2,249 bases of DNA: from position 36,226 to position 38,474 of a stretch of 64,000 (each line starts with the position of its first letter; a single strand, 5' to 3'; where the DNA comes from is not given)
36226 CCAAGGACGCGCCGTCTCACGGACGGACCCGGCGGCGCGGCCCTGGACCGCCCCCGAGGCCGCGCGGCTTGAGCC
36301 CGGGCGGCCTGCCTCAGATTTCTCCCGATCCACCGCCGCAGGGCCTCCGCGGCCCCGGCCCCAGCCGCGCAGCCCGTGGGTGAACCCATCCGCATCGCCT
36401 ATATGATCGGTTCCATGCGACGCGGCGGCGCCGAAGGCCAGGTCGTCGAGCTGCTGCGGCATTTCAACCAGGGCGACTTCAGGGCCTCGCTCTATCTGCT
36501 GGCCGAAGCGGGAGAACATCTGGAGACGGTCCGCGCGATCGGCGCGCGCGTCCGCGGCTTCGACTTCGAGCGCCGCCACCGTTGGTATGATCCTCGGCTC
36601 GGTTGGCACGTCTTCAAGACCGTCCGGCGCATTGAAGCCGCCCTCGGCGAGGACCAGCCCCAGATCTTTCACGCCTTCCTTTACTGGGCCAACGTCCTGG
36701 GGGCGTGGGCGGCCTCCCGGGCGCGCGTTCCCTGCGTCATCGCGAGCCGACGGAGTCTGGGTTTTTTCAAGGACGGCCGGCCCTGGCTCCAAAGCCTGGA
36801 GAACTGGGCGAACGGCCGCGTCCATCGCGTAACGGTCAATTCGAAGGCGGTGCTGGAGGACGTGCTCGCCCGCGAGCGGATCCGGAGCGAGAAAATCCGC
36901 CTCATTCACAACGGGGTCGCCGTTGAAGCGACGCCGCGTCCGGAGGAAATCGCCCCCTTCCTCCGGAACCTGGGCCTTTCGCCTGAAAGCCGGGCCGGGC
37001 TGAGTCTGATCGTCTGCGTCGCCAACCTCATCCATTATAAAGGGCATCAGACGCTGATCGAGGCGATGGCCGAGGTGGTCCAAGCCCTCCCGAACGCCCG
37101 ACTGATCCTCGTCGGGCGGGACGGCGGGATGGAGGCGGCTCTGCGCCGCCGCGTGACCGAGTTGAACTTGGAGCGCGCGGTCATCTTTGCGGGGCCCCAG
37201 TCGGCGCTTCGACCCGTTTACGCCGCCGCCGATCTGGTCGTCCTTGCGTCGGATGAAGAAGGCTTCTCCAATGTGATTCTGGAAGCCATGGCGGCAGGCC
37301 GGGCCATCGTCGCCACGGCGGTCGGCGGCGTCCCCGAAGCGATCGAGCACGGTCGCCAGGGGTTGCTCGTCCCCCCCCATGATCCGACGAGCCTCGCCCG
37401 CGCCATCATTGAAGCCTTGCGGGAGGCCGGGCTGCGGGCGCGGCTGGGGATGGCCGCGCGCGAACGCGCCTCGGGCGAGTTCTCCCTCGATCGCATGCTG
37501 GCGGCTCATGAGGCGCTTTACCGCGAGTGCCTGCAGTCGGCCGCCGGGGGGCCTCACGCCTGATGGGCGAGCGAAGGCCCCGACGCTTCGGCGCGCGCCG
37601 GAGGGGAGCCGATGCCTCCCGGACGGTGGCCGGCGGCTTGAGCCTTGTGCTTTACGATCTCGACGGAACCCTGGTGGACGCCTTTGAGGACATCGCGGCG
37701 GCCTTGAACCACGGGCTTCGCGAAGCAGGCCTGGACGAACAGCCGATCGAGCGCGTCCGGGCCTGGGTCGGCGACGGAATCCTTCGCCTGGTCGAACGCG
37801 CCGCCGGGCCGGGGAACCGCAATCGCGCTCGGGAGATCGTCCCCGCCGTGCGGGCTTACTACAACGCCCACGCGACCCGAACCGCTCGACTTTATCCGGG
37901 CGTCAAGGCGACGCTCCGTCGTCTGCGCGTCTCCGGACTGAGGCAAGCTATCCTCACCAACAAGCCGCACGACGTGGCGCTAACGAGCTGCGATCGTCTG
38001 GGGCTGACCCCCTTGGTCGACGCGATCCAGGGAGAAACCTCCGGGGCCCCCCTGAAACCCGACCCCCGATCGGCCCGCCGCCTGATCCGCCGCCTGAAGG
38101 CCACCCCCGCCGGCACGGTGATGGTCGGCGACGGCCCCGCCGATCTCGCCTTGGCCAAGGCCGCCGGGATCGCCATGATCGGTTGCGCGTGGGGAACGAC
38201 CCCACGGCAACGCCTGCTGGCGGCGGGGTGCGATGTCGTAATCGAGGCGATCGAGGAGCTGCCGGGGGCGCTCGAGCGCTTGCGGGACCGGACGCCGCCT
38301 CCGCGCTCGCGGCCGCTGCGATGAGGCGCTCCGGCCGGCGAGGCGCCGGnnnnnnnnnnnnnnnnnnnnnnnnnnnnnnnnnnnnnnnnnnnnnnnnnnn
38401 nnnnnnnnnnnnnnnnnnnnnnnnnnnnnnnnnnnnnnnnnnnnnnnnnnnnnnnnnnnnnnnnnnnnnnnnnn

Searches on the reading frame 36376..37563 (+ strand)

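Call 75: search_protein_families(library=ncbifam, proteins=[window:36376-37563:+], max_evalue=0.001)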
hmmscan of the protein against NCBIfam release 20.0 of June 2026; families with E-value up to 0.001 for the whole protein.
window:36376-37563:+ (395 aa): 41 families (the best 25 are shown)
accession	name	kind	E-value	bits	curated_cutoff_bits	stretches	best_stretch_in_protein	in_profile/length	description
TIGR03088.1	stp2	hypoth_equivalog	1.1e-43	149.7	409.05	1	7-386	4-374/374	TIGR03088 family PEP-CTERM/XrtA system glycosyltransferase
TIGR03999.1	thiol_BshA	equivalog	8e-35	120.4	273.7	1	139-386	135-374/375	N-acetyl-alpha-D-glucosaminyl L-malate synthase BshA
NF041876.1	EPS_EpsE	equivalog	2.9e-34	119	400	1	195-373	200-384/389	exopolysaccharide biosynthesis GT4 family glycosyltransferase EpsE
TIGR04063.1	stp3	hypoth_equivalog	1.1e-30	106.9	442.05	1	82-385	80-395/397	TIGR04063 family PEP-CTERM/XrtA system glycosyltransferase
TIGR03449.1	mycothiol_MshA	equivalog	1.7e-29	103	462.5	1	150-386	166-404/406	D-inositol-3-phosphate glycosyltransferase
NF038229.1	Glyco4_Geo_Pelo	equivalog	3.7e-21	75.5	400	1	84-386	45-337/338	GPMC system family 4 glycosyltransferase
TIGR02149.1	glgA_Coryne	subfamily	4.5e-20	72.1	302.4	1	95-385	84-390/391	glycogen synthase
TIGR04047.1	MSMEG_0565_glyc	hypoth_equivalog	7e-20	71.4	259.85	1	124-383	116-372/373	MSMEG_0565 family glycosyltransferase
NF050063.1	ProtGlycPglJ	equivalog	8.7e-19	67.9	500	1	151-366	147-348/363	N-acetylgalactosamine-N,N'-diacetylbacillosaminyl-diphospho-undecaprenol 4-alpha-N-acetylgalactosaminyltransferase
TIGR04157.1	glyco_rSAM_CFB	subfamily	5.5e-17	61.8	400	1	151-376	172-400/406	TIGR04157 family glycosyltransferase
NF053787.1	GlcN_PG_synth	equivalog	6.6e-17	61.4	480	1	151-385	146-359/361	N-acetylglucosaminyl phosphatidylglycerol synthase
NF047880.1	glyco_SdgA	exception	8.8e-16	57.5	800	1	212-360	318-466/488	serine-aspartate repeat adhesin O-glycosyltransferase SdgA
NF011726.0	PRK15179.1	equivalog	2.4e-15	55.9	733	1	221-382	529-691/694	Vi polysaccharide biosynthesis protein TviE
NF050056.1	ProtGlycPglH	equivalog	9.9e-15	54.5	600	1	211-366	181-335/354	GalNAc-alpha-(1->4)-GalNAc-alpha-(1->3)-diNAcBac-PP-undecaprenol alpha-1,4-N-acetyl-D-galactosaminyltransferase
NF047684.1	TeichurnBiosyTuaC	equivalog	2.2e-14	53.2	550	1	210-383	220-387/391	teichuronic acid biosynthesis protein TuaC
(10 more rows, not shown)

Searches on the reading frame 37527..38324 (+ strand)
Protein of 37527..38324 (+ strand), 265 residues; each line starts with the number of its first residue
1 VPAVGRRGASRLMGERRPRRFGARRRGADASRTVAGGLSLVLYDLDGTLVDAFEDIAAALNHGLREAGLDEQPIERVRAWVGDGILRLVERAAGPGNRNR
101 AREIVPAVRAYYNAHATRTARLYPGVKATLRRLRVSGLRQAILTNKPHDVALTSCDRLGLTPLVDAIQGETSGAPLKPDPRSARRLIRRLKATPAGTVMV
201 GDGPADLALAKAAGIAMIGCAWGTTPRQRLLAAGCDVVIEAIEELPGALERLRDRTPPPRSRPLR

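Call 75: search_protein_families(library=ncbifam, proteins=[window:37527-38324:+], max_evalue=0.001)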
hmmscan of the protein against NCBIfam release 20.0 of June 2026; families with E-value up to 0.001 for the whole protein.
window:37527-38324:+ (265 aa): 31 families (the best 25 are shown)
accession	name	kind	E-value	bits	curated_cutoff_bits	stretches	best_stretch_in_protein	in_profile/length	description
NF009695.0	PRK13222.1-2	equivalog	4.2e-40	137.6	225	1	39-249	7-222/226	phosphoglycolate phosphatase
TIGR01449.2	PGP_bact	equivalog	8.7e-40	136.5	180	1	41-249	1-213/213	phosphoglycolate phosphatase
NF009698.0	PRK13223.1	equivalog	1.6e-27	96.4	466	1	39-250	14-231/272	phosphoglycolate phosphatase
NF009697.0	PRK13222.1-4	equivalog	1.2e-26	93.5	327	1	41-246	10-219/232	phosphoglycolate phosphatase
TIGR01454.1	AHBA_synth_RP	hypoth_equivalog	2.9e-25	89.1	246.65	1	41-242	1-196/205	AHBA synthesis associated protein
NF009804.0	PRK13288.1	equivalog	7.7e-25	87.6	218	1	40-245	5-206/215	pyrophosphatase PpaX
NF009694.0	PRK13222.1-1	equivalog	1.6e-21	76.8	415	2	109-249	99-239/252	phosphoglycolate phosphatase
NF009700.0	PRK13226.1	equivalog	8.1e-20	71.5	342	1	40-240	14-215/229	phosphoglycolate phosphatase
TIGR03351.1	PhnX-like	hypoth_equivalog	4.3e-18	66.1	218.9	1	39-249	2-219/220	phosphonatase-like hydrolase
NF009699.0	PRK13225.1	equivalog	8.8e-17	61.5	368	1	37-249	61-267/273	phosphoglycolate phosphatase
TIGR02253.1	CTE7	subfamily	2.2e-14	53.8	169.75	1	100-245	74-220/221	TIGR02253 family HAD-type hydrolase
NF009696.0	PRK13222.1-3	equivalog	2.4e-13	50.3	359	1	39-249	4-216/223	N-acetylmuramic acid 6-phosphate phosphatase MupP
NF053830.1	RUBPPhHalo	equivalog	3.9e-10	39.7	330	1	99-217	82-200/234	ribulose-1,5-bisphosphate 5-phosphatase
TIGR01662.1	HAD-SF-IIIA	subfamily_domain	2.2e-09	37.5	44.6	1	111-220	15-138/141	HAD-IIIA family hydrolase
TIGR01509.1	HAD-SF-IA-v3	subfamily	3e-09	37.2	29.4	1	110-219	54-153/154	HAD-IA family hydrolase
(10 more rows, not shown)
